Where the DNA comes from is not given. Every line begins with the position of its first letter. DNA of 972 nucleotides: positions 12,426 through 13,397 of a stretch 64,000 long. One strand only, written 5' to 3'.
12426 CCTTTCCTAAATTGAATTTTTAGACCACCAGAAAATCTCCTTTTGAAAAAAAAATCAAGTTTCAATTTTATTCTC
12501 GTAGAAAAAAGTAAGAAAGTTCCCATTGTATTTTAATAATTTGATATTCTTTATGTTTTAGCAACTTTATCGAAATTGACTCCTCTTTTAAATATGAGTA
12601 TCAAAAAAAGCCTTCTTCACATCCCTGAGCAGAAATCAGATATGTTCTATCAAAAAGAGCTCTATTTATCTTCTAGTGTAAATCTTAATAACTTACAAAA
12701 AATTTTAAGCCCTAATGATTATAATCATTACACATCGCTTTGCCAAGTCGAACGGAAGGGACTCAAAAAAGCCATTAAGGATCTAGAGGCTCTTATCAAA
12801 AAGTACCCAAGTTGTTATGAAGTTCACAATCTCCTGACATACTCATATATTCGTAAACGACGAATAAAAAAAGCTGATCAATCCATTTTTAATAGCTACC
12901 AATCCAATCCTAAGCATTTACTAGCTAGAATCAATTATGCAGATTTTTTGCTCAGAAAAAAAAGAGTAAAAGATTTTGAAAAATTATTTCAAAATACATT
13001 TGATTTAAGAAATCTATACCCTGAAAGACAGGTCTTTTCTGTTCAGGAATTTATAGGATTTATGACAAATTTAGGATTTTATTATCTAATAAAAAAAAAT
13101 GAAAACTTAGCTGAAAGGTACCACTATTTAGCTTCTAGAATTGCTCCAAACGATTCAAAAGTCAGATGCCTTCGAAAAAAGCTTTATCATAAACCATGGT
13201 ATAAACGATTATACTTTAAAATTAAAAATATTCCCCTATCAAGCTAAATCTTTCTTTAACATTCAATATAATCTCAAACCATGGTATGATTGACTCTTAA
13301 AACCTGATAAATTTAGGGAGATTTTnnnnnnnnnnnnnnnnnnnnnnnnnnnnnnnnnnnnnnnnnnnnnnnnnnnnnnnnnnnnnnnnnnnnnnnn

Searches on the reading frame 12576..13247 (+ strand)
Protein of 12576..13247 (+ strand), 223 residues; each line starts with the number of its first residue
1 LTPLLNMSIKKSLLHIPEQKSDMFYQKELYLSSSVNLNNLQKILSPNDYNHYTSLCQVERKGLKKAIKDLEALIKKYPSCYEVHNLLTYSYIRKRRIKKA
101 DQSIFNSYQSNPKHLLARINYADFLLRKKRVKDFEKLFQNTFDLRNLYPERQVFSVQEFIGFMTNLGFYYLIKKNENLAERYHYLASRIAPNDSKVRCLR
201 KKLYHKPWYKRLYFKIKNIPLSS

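Call 53: search_protein_families(library=pfam, proteins=[window:12576-13247:+], max_evalue=0.01)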
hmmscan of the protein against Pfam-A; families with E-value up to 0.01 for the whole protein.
window:12576-13247:+ (223 aa): 2 families
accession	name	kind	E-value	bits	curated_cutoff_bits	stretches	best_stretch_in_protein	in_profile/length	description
PF14559.12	TPR_19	-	2.6e-05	24.9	25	0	108-139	18-49/68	Tetratricopeptide repeat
PF13432.12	TPR_16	-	0.00071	20.4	32.7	0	65-100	15-50/65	Tetratricopeptide repeat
